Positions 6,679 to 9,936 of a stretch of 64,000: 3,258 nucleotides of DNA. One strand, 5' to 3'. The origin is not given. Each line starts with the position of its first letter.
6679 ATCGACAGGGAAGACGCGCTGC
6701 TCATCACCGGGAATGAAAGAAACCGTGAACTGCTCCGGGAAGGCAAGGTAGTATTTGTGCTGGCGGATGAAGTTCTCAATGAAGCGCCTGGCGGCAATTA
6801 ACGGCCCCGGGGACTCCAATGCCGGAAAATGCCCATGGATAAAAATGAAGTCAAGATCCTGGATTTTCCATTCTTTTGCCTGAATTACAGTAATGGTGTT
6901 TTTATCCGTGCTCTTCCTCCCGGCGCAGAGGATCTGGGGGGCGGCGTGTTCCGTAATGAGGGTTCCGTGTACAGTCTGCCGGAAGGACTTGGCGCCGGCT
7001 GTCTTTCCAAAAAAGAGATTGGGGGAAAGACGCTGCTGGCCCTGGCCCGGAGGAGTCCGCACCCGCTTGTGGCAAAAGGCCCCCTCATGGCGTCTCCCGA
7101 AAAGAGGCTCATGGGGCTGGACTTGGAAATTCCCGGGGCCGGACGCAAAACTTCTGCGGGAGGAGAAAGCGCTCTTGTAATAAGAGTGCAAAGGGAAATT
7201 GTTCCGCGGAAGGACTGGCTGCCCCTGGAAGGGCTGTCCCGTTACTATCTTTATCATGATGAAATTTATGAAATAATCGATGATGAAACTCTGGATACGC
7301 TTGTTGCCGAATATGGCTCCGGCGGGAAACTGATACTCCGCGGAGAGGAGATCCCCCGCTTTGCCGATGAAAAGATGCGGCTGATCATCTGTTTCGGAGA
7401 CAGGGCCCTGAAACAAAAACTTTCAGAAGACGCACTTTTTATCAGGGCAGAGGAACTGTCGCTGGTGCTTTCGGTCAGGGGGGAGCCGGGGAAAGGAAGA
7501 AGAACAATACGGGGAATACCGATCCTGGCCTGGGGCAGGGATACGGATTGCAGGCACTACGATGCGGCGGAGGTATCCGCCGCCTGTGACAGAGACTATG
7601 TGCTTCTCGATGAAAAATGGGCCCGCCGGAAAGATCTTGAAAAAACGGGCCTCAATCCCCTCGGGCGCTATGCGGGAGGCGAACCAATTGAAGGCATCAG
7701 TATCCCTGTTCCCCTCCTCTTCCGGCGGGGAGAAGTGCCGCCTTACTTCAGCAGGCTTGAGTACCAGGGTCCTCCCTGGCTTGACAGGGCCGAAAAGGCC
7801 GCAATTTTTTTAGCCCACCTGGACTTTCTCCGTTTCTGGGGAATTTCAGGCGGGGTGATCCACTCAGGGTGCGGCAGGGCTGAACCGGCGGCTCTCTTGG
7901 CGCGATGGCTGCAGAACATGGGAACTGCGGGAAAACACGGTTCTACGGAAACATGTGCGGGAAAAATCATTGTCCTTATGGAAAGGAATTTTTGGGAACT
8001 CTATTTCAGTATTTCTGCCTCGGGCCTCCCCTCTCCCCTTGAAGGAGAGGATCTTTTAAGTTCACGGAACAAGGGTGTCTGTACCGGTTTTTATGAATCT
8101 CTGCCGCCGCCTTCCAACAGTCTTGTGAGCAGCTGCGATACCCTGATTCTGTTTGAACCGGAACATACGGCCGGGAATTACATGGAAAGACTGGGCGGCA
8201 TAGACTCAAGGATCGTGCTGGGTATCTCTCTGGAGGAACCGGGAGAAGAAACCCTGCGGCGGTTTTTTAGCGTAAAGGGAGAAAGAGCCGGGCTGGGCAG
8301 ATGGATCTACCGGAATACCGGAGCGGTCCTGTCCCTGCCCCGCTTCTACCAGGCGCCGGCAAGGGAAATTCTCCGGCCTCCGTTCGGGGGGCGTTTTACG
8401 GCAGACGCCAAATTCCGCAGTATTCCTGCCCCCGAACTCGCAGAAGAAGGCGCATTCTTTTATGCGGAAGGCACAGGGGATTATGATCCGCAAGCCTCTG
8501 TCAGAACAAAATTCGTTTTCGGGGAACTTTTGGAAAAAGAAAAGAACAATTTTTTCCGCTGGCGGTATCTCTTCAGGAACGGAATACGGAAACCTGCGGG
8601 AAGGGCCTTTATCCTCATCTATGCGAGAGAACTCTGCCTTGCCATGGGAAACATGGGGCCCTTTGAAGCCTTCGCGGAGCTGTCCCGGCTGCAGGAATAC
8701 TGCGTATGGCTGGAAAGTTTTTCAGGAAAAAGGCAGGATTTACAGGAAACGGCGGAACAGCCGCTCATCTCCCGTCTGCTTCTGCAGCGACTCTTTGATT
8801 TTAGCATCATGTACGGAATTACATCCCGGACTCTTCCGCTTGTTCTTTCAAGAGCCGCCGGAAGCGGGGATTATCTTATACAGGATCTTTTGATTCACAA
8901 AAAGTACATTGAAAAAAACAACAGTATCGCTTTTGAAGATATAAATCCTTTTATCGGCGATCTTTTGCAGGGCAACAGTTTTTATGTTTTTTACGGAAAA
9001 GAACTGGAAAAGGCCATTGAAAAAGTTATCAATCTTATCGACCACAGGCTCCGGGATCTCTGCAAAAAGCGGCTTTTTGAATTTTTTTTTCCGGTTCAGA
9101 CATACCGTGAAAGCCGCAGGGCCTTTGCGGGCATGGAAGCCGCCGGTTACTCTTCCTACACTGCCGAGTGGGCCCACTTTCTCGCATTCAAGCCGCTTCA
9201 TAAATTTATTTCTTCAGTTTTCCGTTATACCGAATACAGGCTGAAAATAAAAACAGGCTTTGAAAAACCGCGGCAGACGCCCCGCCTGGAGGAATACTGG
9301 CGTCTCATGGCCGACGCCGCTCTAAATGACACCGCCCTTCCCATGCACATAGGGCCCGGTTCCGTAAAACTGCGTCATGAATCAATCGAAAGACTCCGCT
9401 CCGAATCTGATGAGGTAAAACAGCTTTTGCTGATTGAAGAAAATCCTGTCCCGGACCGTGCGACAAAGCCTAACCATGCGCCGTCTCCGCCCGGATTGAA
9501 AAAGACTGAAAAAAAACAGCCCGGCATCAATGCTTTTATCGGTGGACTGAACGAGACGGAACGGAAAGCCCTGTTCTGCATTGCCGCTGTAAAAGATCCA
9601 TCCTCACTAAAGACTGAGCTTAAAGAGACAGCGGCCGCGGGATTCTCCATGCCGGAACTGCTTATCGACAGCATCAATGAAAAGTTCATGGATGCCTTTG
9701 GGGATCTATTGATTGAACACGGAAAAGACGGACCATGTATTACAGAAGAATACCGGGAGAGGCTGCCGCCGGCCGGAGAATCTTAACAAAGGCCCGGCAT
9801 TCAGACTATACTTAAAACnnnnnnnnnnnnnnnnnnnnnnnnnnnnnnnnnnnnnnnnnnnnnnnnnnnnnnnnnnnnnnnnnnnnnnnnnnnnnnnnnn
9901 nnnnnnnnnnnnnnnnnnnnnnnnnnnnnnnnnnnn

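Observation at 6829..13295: TerB-N/TerB-C protein, DUF2791-type ATPase and Lhr-like helicase: a Shango-type candidate anti-phage cassette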

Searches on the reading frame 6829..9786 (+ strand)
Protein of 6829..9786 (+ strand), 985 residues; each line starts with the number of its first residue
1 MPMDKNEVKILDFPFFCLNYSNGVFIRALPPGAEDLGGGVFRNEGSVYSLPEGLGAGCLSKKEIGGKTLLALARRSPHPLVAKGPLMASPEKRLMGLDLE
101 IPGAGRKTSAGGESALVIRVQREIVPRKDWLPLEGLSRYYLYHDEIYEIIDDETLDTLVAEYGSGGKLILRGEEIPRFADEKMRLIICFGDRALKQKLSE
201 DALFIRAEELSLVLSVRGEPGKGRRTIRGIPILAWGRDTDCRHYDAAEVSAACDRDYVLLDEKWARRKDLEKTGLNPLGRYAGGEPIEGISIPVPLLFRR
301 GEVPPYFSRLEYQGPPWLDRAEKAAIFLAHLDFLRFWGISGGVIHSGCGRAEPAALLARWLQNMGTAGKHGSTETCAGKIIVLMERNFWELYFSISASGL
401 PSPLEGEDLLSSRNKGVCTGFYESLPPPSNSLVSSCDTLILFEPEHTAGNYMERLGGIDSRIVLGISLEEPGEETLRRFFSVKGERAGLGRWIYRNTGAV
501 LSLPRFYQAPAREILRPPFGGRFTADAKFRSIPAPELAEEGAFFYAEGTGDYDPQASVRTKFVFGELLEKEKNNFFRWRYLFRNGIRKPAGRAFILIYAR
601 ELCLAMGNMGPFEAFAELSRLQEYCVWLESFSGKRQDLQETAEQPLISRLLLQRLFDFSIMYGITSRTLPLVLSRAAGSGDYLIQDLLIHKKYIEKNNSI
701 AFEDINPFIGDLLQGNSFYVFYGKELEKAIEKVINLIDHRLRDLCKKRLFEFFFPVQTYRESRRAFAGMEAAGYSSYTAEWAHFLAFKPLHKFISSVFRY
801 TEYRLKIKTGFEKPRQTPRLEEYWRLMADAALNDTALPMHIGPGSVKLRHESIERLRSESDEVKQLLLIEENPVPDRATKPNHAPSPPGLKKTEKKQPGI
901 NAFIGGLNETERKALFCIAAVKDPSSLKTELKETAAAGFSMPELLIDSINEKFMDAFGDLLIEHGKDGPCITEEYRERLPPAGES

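Call 3: search_protein_families(library=pfam, proteins=[window:6829-9786:+], max_evalue=0.01)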
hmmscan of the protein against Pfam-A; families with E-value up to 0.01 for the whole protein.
window:6829-9786:+ (985 aa): 1 family
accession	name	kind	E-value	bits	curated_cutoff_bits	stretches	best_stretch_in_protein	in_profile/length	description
PF15615.11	TerB_C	-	4.6e-17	63.1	26.3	1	845-979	16-147/148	TerB-C domain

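Call 4: search_protein_families(library=padloc, proteins=[window:6829-9786:+], max_evalue=0.01)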
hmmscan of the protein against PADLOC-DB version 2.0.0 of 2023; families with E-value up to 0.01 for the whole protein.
window:6829-9786:+ (985 aa): 1 family
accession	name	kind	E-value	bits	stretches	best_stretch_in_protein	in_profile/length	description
PDLC03958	SngA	-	1.2e-38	132.1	1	544-979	89-523/528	-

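Call 7: search_protein_families(library=ncbifam, proteins=[window:6829-9786:+], max_evalue=0.01)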
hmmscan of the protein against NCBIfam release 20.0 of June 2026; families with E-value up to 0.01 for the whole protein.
window:6829-9786:+ (985 aa): 0 families

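Call 11: find_homologous_proteins(query=window:6829-9786:+)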
Query window:6829-9786:+ (985 aa): 18 proteins with E <= 0.001 among 8000 candidates.
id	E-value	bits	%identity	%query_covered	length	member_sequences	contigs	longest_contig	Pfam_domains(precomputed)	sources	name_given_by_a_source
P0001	0.0e+0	1908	85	100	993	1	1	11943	PF15615.12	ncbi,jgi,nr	ncbi:MAG: hypothetical protein LBR96_04375 [Treponema sp.]|jgi:hypothetical protein|nr:hypothetical 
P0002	0.0e+0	1882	86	99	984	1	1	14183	PF15615.12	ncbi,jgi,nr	ncbi:MAG: hypothetical protein LBI90_08445 [Treponema sp.]|jgi:hypothetical protein|nr:hypothetical 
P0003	0.0e+0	1874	85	99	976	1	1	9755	PF15615.12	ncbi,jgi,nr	ncbi:MAG: hypothetical protein LBG22_10805 [Treponema sp.]|jgi:hypothetical protein|nr:hypothetical 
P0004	0.0e+0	1872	84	99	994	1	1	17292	PF15615.12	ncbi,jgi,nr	ncbi:MAG: hypothetical protein LBK83_05570 [Treponema sp.]|jgi:hypothetical protein|nr:hypothetical 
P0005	0.0e+0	1694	78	100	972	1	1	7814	PF15615.12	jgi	jgi:hypothetical protein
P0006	4.0e-142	493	36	99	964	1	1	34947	PF15615.12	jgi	jgi:hypothetical protein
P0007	3.3e-139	484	36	98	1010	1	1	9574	PF15615.12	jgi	jgi:hypothetical protein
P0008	2.5e-136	474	36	99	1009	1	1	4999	PF13208.12,PF15615.12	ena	-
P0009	5.2e-135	470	34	99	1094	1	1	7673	PF15615.12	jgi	jgi:hypothetical protein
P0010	5.9e-130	453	36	99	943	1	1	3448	PF13208.12,PF15615.12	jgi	jgi:hypothetical protein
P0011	1.1e-125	439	36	88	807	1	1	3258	PF15615.12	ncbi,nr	ncbi:hypothetical protein AGMMS49579_25010 [Spirochaetia bacterium]|nr:hypothetical protein AGMMS495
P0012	1.7e-125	438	34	88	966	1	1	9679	PF13208.12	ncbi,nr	ncbi:MAG: TerB N-terminal domain-containing protein, partial [Treponema sp.]|nr:TerB N-terminal doma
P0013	1.7e-122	428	35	99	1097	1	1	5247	PF15615.12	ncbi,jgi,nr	ncbi:MAG: hypothetical protein LBS06_05750 [Treponema sp.]|jgi:hypothetical protein|nr:hypothetical 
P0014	8.1e-111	390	33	47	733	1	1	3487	PF13208.12,PF15615.12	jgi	jgi:hypothetical protein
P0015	2.3e-104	368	31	49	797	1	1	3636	PF13208.12,PF15615.12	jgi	jgi:hypothetical protein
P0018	1.1e-71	260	30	87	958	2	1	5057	PF13208.12,PF15615.12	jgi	jgi:hypothetical protein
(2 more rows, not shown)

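Call 19: find_encoding_contigs(protein=P0006, flank=10000, max_places=3)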
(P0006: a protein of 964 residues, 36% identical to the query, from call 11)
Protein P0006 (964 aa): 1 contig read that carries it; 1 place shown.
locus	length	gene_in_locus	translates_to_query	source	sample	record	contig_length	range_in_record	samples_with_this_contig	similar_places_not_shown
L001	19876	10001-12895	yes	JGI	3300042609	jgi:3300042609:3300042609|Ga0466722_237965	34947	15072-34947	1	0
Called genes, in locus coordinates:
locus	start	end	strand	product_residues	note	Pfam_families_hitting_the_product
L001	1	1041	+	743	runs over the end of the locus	PF00270:DEAD, PF00271:Helicase_C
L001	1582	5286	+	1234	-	PF13086:AAA_11 (faint), PF13245:AAA_19, PF13604:AAA_30, PF13401:AAA_22 (weak), PF01443:Viral_helicase1 (weak), PF13538:UvrD_C_2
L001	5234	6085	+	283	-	PF01547:SBP_bac_1, PF13531:SBP_bac_11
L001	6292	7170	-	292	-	-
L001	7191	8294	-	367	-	-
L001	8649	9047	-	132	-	-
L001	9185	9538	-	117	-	PF01040:UbiA (weak)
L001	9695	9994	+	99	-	PF01381:HTH_3, PF12844:HTH_19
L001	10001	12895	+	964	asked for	PF15615:TerB_C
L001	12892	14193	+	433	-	PF10923:BrxC_BrxD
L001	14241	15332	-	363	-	PF00294:PfkB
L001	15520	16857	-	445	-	PF00871:Acetate_kinase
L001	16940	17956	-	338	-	PF03793:PASTA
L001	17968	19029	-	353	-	PF00551:Formyl_trans_N, PF02911:Formyl_trans_C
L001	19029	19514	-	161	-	PF01327:Pep_deformylase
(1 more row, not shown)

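Call 20: find_encoding_contigs(protein=P0004, flank=10000, max_places=3)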
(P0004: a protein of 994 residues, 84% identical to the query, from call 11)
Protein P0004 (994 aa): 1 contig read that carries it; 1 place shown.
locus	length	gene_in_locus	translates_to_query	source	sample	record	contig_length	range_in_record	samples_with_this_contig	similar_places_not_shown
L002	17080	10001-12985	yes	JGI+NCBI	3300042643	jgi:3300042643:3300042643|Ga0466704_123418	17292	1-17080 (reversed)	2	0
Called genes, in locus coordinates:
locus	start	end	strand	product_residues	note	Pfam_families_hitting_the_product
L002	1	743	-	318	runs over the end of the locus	?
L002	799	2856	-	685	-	PF00682:HMGL-like, PF02436:PYC_OADA, PF00364:Biotin_lipoyl, PF25997:BSH_YhbJ (faint), PF00364:Biotin_lipoyl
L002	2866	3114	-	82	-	PF04277:OAD_gamma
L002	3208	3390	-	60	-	PF00301:Rubredoxin, PF21349:RUBY_RBDX (faint)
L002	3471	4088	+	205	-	PF00596:Aldolase_II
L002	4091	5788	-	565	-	PF12895:ANAPC3 (faint), PF13432:TPR_16 (faint), PF14559:TPR_19 (faint), PF07719:TPR_2 (faint), PF13176:TPR_7 (faint), PF13181:TPR_8 (faint), PF13428:TPR_14 (faint), PF23914:TPR_CcmH_CycH (faint), +2 more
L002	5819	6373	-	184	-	PF18917:LiaI-LiaF-like_TM1 (faint)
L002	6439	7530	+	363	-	PF13428:TPR_14 (faint), PF13424:TPR_12 (faint), PF13174:TPR_6 (faint)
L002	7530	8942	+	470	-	-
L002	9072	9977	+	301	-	-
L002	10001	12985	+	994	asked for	PF15615:TerB_C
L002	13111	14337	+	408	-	PF10923:BrxC_BrxD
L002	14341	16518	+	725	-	PF00270:DEAD, PF00271:Helicase_C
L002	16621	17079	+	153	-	PF01242:PTPS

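Call 28: find_encoding_contigs(protein=P0002, flank=10000, max_places=2)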
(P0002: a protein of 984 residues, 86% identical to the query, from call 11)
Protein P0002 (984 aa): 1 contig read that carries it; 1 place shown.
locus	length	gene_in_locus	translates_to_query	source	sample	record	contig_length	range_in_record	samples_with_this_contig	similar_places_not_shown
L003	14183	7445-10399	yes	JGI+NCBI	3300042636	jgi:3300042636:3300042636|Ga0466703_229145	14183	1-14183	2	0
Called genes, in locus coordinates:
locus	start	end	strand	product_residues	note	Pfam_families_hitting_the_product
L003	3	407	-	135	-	?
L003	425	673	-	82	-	PF04277:OAD_gamma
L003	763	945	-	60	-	PF00301:Rubredoxin, PF21349:RUBY_RBDX (faint)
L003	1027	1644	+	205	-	PF00596:Aldolase_II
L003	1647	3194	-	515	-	PF25063:ARM_TT21_C (faint), PF24575:TPR_Slam (faint), PF00515:TPR_1 (faint), PF12895:ANAPC3 (faint), PF13432:TPR_16 (faint), PF07719:TPR_2 (faint), PF13174:TPR_6 (faint), PF14559:TPR_19, +4 more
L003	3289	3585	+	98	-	-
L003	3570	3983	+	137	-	-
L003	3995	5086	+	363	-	PF13428:TPR_14 (faint), PF13424:TPR_12 (faint), PF13174:TPR_6 (faint)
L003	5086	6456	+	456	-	PF01464:SLT, PF23577:LysM_RLK (faint), PF01476:LysM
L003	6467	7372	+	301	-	-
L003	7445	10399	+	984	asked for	PF15615:TerB_C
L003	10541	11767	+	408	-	PF10923:BrxC_BrxD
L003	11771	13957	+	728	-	PF00270:DEAD, PF00271:Helicase_C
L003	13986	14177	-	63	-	-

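Call 29: find_encoding_contigs(protein=P0001, flank=10000, max_places=2)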
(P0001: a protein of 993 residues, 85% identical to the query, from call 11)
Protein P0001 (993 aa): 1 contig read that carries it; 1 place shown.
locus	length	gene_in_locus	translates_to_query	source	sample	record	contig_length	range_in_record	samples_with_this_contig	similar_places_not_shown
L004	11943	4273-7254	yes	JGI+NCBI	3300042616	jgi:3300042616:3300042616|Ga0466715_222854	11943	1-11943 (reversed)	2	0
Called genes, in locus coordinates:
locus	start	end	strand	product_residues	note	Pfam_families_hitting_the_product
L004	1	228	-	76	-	?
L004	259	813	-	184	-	PF18917:LiaI-LiaF-like_TM1 (faint), PF22570:LiaF-TM (faint)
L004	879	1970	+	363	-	PF13428:TPR_14 (faint), PF13424:TPR_12 (faint), PF13174:TPR_6 (faint)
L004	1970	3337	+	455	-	PF01464:SLT, PF01476:LysM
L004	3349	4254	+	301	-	-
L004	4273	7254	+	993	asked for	PF15615:TerB_C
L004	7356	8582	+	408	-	PF10923:BrxC_BrxD, PF13191:AAA_16 (faint)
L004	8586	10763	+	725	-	PF00270:DEAD, PF00271:Helicase_C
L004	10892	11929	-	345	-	PF01408:GFO_IDH_MocA, PF02894:GFO_IDH_MocA_C, PF22725:GFO_IDH_MocA_C3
